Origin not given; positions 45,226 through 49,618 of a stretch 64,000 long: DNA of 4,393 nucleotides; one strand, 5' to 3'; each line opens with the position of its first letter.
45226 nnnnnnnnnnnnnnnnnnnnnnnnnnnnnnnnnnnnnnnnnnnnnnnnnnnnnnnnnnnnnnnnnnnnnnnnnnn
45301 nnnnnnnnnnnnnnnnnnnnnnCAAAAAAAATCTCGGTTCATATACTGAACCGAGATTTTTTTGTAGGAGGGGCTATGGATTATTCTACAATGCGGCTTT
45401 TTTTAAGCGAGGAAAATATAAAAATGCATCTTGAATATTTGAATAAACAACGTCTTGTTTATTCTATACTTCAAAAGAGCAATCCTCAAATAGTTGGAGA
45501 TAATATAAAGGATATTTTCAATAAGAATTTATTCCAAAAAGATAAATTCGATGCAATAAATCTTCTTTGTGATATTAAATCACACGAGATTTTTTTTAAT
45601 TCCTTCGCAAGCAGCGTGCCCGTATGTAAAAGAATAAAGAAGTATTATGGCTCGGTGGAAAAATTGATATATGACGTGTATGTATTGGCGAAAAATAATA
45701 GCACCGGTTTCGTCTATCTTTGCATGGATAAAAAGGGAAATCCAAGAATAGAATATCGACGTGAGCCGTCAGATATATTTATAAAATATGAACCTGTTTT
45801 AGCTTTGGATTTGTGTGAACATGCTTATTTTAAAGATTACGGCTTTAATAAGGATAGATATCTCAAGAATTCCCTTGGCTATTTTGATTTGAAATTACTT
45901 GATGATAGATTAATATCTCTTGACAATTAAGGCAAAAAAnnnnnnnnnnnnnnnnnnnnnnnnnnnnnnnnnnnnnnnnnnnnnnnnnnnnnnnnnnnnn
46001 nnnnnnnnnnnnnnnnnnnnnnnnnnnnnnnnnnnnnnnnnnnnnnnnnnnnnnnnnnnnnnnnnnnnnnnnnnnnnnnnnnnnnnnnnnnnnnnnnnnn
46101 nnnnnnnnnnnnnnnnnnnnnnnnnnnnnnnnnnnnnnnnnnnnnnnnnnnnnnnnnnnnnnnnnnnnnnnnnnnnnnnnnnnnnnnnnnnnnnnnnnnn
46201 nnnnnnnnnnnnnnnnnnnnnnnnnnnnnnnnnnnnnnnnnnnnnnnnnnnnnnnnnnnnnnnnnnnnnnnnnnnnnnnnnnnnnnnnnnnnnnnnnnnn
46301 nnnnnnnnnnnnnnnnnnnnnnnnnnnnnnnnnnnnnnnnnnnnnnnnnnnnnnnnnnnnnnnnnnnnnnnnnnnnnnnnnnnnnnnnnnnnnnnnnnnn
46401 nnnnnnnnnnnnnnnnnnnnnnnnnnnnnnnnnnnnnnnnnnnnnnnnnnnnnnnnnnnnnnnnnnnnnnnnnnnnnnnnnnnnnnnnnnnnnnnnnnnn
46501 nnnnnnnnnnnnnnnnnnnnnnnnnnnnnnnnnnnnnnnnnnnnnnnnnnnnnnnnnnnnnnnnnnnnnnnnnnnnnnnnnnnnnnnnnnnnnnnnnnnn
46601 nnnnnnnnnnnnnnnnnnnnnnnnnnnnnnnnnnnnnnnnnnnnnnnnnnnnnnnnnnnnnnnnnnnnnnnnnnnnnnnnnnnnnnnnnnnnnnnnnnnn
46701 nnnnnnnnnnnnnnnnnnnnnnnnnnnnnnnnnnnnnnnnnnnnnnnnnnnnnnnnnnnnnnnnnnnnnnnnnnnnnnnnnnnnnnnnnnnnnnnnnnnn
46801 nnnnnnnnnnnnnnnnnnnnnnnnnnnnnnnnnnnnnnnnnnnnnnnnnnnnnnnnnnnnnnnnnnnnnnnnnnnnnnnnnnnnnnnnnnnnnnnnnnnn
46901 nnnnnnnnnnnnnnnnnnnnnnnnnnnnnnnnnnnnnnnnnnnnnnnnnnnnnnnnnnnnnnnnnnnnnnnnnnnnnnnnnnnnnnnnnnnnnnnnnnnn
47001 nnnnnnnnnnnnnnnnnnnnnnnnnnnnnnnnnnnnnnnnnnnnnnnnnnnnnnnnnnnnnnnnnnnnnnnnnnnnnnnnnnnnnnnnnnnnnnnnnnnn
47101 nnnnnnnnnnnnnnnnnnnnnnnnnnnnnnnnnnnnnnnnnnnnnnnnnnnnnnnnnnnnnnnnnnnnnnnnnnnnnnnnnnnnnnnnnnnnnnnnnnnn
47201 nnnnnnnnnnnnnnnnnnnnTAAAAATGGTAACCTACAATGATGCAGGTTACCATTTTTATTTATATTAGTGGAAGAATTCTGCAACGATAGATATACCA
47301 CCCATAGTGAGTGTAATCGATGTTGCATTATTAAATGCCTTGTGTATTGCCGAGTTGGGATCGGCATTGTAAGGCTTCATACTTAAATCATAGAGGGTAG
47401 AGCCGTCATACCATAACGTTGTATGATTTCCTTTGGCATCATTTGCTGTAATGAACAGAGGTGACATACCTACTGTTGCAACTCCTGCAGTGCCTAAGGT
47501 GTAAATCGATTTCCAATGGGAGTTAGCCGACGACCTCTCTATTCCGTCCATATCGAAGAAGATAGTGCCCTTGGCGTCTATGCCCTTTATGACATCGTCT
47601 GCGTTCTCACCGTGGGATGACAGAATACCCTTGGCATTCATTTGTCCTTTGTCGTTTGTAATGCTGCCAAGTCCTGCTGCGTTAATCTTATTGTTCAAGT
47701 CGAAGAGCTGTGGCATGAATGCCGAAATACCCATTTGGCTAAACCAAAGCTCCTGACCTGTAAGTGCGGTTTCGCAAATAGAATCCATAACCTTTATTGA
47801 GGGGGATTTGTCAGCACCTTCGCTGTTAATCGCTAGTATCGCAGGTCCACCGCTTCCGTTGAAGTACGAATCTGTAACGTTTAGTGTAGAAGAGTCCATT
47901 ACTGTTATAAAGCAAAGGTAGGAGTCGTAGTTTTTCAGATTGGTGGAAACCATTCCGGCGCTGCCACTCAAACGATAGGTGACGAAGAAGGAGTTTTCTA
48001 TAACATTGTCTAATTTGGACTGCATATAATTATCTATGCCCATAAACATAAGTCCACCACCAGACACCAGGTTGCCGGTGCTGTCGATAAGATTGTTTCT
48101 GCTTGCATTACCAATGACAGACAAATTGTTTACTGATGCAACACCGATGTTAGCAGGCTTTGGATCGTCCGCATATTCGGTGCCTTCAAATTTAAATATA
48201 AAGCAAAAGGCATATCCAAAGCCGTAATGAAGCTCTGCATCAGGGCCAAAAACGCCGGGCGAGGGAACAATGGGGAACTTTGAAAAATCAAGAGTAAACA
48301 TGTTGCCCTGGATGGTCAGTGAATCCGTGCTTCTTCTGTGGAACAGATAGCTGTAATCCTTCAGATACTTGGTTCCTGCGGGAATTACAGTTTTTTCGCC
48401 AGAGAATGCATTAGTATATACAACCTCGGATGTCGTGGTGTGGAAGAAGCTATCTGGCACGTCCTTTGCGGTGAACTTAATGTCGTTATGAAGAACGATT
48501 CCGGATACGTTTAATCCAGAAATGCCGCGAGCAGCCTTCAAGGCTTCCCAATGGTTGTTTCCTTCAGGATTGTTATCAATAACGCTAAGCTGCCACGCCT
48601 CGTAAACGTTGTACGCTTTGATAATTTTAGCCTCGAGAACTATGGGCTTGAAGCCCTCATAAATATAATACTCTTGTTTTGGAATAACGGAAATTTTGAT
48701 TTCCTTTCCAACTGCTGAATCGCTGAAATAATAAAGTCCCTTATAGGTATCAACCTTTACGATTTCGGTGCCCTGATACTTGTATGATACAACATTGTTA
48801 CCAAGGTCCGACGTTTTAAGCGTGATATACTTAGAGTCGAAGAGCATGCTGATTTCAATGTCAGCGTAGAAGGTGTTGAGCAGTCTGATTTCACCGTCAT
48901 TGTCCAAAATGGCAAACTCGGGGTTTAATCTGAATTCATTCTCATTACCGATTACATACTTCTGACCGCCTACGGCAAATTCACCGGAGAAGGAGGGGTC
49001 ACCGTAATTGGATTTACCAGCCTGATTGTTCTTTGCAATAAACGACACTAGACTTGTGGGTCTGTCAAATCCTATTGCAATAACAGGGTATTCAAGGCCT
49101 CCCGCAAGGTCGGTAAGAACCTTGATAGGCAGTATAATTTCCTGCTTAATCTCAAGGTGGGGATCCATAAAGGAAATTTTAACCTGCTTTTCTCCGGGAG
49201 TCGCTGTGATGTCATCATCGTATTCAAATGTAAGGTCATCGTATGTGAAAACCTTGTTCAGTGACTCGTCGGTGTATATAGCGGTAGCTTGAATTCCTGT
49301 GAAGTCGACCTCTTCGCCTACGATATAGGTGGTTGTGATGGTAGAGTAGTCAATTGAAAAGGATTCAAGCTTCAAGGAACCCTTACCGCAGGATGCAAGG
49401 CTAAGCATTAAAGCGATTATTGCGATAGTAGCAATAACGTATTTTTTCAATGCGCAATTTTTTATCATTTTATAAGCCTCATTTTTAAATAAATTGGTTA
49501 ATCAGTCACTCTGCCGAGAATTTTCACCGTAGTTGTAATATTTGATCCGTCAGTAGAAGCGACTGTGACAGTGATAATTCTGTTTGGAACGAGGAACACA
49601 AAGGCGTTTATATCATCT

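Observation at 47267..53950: Four-gene envelope operon: giant membrane-domain/ABC-ATPase fusion, second permease, anchored Ig-like protein and beta-helix lipoprotein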

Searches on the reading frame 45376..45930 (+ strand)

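Call 68: search_protein_families(library=pfam, proteins=[window:45376-45930:+], max_evalue=0.01)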
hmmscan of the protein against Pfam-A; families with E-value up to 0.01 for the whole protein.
window:45376-45930:+ (184 aa): 1 family
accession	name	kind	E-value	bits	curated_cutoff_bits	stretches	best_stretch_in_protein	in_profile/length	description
PF02777.23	Sod_Fe_C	-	8.7e-12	45.4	20.9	1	83-171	5-95/102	Iron/manganese superoxide dismutases, C-terminal domain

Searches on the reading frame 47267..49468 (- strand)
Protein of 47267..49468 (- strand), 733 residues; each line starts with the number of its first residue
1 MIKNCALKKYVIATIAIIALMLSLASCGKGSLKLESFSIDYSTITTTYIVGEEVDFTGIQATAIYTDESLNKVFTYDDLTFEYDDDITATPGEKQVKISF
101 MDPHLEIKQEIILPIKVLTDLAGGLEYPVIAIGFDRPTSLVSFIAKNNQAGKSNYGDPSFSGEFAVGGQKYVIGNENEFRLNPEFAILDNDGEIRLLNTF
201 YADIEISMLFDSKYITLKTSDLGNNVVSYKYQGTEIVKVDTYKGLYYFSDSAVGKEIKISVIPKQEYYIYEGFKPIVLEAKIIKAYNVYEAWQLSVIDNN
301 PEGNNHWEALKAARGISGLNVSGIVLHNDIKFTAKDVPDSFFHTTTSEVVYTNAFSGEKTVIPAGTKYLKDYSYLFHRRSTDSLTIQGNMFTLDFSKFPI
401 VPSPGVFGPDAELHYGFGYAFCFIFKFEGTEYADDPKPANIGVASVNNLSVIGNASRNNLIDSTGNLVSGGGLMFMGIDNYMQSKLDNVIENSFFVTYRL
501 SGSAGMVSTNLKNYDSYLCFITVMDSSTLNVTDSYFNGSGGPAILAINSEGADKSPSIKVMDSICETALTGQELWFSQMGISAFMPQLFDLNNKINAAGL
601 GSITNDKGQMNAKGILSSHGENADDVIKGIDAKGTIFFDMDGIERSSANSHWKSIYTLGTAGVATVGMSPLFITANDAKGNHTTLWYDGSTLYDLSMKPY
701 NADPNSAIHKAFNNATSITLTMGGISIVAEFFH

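Call 3: search_protein_families(library=pfam, proteins=[window:47267-49468:-], max_evalue=0.1)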
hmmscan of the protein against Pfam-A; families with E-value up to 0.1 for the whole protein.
window:47267-49468:- (733 aa): 1 family
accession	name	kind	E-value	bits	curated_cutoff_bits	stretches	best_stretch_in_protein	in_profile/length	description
PF20585.4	Pectate_lyase_5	-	7.1e-05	23.4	24.3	1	307-400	7-62/126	Putative pectate lyase-like adhesive domain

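Call 4: search_protein_families(library=ncbifam, proteins=[window:47267-49468:-], max_evalue=0.1)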
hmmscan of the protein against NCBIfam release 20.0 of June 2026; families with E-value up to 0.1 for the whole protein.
window:47267-49468:- (733 aa): 0 families

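Call 21: search_solved_structures(query=window:47267-49468:-, max_evalue=10)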
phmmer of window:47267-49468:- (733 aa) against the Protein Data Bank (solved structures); distinct sequences matched with E-value up to 10: 2.
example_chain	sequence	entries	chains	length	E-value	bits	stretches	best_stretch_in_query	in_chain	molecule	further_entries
4fdw_A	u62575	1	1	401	0.2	13.3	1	33-77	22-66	leucine rich hypothetical protein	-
4fd0_A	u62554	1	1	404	0.38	12.4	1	33-73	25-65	Leucine rich hypothetical protein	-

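Call 23: find_homologous_proteins(query=window:47267-49468:-, max_evalue=0.001)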
Query window:47267-49468:- (733 aa): 183 proteins with E <= 0.001 among 8000 candidates; the best 120 are listed.
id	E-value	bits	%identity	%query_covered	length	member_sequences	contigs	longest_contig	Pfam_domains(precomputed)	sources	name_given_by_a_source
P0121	0.0e+0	1624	98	100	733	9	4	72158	-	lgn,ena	-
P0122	1.5e-286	971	43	96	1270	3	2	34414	PF07523.19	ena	-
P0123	8.8e-285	965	61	100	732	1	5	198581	-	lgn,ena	-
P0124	1.8e-242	825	41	96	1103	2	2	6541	PF07523.19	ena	-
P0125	5.6e-240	817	41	96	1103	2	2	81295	PF07523.19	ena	-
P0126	5.7e-231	787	51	100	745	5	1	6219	PF07523.19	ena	-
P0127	4.4e-204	698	40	96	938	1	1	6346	PF07523.19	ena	-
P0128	1.7e-200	686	47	99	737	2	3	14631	-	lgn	-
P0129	3.6e-197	675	47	99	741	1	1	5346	-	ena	-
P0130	1.3e-196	673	46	99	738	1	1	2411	-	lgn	-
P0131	5.9e-195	668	45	99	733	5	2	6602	-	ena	-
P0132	7.3e-195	668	46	99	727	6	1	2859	-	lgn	-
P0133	3.1e-194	666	45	100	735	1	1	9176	-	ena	-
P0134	8.0e-193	661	44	99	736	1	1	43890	-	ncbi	-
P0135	1.4e-192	660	46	99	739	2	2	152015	-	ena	-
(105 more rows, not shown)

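Call 38: predict_structure(alignment_id=A2)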
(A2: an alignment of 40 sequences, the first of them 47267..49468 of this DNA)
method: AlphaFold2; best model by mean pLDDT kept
length: 733 residues; sequences in the alignment: 40
mean_pLDDT: 86.4   pTM: 0.79
mean pLDDT of the five models: 86.4, 86.2, 85.4, 84.3, 83.9
residues with pLDDT >= 90: 387; 70-90: 277; 50-70: 43; < 50: 26
segments of 3 or more residues with pLDDT < 50: 1-10, 18-30
pLDDT, mean of each block of 10 residues (from residue 1): 41 52 41 77 70 79 82 88 85 85 85 75 64 93 88 76 78 97 89 85 95 92 85 94 94 97 91 95 97 90 73 84 96 92 94 91 95 92 95 94 90 84 94 90 95 88 88 95 95 93 95 90 95 92 87 85 90 69 80 91 91 90 81 92 91 92 84 82 90 90 86 91 92 91
secondary structure, 60 per line:
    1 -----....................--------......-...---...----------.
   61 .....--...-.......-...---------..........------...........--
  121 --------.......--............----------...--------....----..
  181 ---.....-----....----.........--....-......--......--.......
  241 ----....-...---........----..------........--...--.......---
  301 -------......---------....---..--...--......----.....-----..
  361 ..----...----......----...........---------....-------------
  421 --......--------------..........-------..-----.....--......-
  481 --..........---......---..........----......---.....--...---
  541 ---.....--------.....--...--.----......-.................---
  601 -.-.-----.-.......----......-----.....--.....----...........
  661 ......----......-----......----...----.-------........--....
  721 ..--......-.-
elements in order (helices of 4 or more, strands of 3 or more residues): H6-25 E34-39 E47-49 E60-65 E72-75 E80-82 E92-101 E108-118 E129-135 H138-149 E171-174 E184-188 E194-197 E202-210 E213-216 E218-223 E226-231 E234-240 E245-248 E256-263 E276-283 E286-288 H291-297 H308-313 E323-326 E342-344 E349-353 E359-362 E367-369 E374-379 E384-394 H404-407 E423-428 E443-452 H468-471 E474-479 E483-492 E496-501 E505-514 E519-524 E528-532 E535-537 E544-548 E557-561 E564-566 H574-579 H581-597 E612-618 H623-628 E634-638 E641-645 H650-666 E671-676 E682-687 E692-694 H707-714 E717-722 E725-730

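Call 43: fold_search(model_id=the predicted structure, library=pdb)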
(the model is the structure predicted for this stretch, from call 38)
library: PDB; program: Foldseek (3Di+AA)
matches with E <= 10: 1004; with E <= 0.001: 1
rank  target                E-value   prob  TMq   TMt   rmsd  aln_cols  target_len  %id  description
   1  3pdd                  8.8e-04  0.97  0.09  0.28  13.8       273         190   11  Structures of Clostridium thermocellum CbhA fibronectin(III)-like modules (released 2011-11-23)
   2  7ukj_A                1.5e-03  0.57  0.14  0.16  24.5       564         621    8  In situ cryo-EM structure of bacteriophage Sf6 portal:gp7 complex at 2.7A resolution (released 2022-12-21)
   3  1idk                  3.5e-03  0.87  0.17  0.31  13.2       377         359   11  PECTIN LYASE A (released 1997-10-15)
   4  1f97                  3.5e-03  0.72  0.09  0.24  16.4       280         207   12  SOLUBLE PART OF THE JUNCTION ADHESION MOLECULE FROM MOUSE (released 2001-01-10)
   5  9g93_G                5.0e-03  0.66  0.09  0.19  18.7       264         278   10  CryoET structure of the in vitro grown Bacillus anthracis Sap S-layer (released 2024-12-18)
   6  9qk2_F                5.0e-03  0.57  0.09  0.10  15.7       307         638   11  Structure of the Complement classical and lectin pathway C3 convertase in complex with substrate C3 (released 2025-12-24)
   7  8cka_A                5.0e-03  0.33  0.07  0.09  20.2       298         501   11  Deinococcus radidurans HPI S-layer (released 2023-04-19)
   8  8wm1_A                5.8e-03  0.30  0.18  0.23  15.8       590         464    9  DHS dehydratase (released 2024-10-02)
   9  2v5t                  7.2e-03  0.57  0.08  0.23  19.0       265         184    7  Crystal structure of NCAM2 Ig2-3 (released 2008-07-29)
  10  6k0v_A                8.8e-03  0.89  0.17  0.22  18.1       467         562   10  Catalytic domain of GH87 alpha-1,3-glucanase D1069A in complex with tetrasaccharides (released 2019-12-25)
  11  9vqn                  8.8e-03  0.10  0.06  0.09  25.6       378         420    7  Crystal structure of Se-Met SSA1633 from Streptococcus sanguinis (Phase determination model) (released 2026-01-21)
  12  7nit_A                1.0e-02  0.82  0.10  0.06  21.0       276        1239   10  X-ray structure of a multidomain BbgIII from Bifidobacterium bifidum (released 2021-12-22)
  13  5m5z_A                1.1e-02  0.98  0.15  0.15  12.7       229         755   14  Chaetomium thermophilum beta-1-3-glucanase (released 2017-05-17)
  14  7q60                  1.1e-02  0.47  0.09  0.06  18.1       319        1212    7  Structure of TEV cleaved A2ML1 (A2ML1-TE) (released 2022-04-20)
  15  6k0q_A                1.1e-02  0.16  0.12  0.15  19.0       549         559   10  Catalytic domain of GH87 alpha-1,3-glucanase D1068A in complex with nigerose (released 2019-12-25)
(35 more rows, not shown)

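Call 59: search_protein_families(library=padloc, proteins=[window:47267-49468:-], max_evalue=0.001)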
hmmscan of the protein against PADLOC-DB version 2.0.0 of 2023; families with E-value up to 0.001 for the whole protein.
window:47267-49468:- (733 aa): 0 families

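Call 66: fold_search(model_id=the predicted structure, library=viral)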
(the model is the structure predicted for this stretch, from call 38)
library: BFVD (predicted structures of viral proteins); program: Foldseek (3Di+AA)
matches with E <= 10: 921; with E <= 0.001: 22
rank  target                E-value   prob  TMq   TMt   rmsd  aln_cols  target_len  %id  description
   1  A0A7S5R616            1.4e-06  1.00  0.16  0.15  22.2       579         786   10  (no name in the UniProt tables at hand)
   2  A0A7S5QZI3            5.1e-06  0.72  0.13  0.10  21.4       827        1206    8  Pectin lyase fold domain-containing protein [Rhizobium phage RHph_Y2_6]
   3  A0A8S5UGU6            6.5e-06  1.00  0.10  0.13  24.5       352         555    6  Uncharacterized protein [Myoviridae sp. ctshb19]
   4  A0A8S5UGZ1            7.6e-06  1.00  0.10  0.07  32.2       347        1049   11  Uncharacterized protein [Myoviridae sp. ctshb19]
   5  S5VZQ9                8.0e-06  1.00  0.10  0.06  30.4       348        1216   10  Uncharacterized protein [Pseudomonas phage PaBG]
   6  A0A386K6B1            9.4e-06  1.00  0.11  0.08  26.3       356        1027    6  Putative major tail protein/T1SS secreted agglutinin RTX [Dickeya phage vB_DsoM_JA11]
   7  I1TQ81                9.9e-06  1.00  0.10  0.09  22.5       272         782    9  (no name in the UniProt tables at hand)
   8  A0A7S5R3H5            2.0e-05  0.92  0.15  0.14  17.6       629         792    8  Carboxypeptidase regulatory domain-containing protein [Rhizobium phage RHph_N38]
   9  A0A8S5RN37            2.7e-05  0.66  0.10  0.09  30.8       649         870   10  Leucine rich repeat protein (Fragment) [virus sp. ctEfN2]
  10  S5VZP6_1              3.9e-05  0.99  0.10  0.10  38.3       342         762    8  Putative long tail fiber [Pseudomonas phage PaBG]
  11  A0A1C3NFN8            4.6e-05  0.98  0.10  0.09  38.7       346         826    9  (no name in the UniProt tables at hand)
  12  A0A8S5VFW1            4.8e-05  1.00  0.11  0.18  17.8       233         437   12  Tail protein [Podoviridae sp. ct6BA50]
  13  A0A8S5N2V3            5.3e-05  0.75  0.09  0.11  31.9       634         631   10  Leucine rich repeat protein (Fragment) [Siphoviridae sp. ctv0N24]
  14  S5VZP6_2              7.7e-05  1.00  0.10  0.10  23.2       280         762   10  Putative long tail fiber [Pseudomonas phage PaBG]
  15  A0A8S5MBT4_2          9.4e-05  0.63  0.15  0.11  51.0       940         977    9  Tail protein [Siphoviridae sp. ctG7D9]
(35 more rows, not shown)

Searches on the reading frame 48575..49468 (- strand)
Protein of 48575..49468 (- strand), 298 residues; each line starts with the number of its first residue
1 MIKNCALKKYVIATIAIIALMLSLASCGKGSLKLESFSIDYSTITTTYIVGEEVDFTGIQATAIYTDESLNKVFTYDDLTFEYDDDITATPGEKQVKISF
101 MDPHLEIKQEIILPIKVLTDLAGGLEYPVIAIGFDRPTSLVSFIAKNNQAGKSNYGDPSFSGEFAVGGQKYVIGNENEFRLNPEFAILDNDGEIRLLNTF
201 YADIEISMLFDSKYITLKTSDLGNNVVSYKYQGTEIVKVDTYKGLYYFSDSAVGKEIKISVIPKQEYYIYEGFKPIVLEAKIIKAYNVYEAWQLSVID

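Call 32: search_protein_families(library=pfam, proteins=[window:48575-49468:-], max_evalue=10)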
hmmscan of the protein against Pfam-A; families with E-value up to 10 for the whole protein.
seq(298 aa): 1 family
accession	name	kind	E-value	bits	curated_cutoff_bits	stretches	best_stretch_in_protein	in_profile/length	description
PF07523.18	Big_3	-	0.0052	17.5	21.2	1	46-100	6-57/68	Bacterial Ig-like domain (group 3)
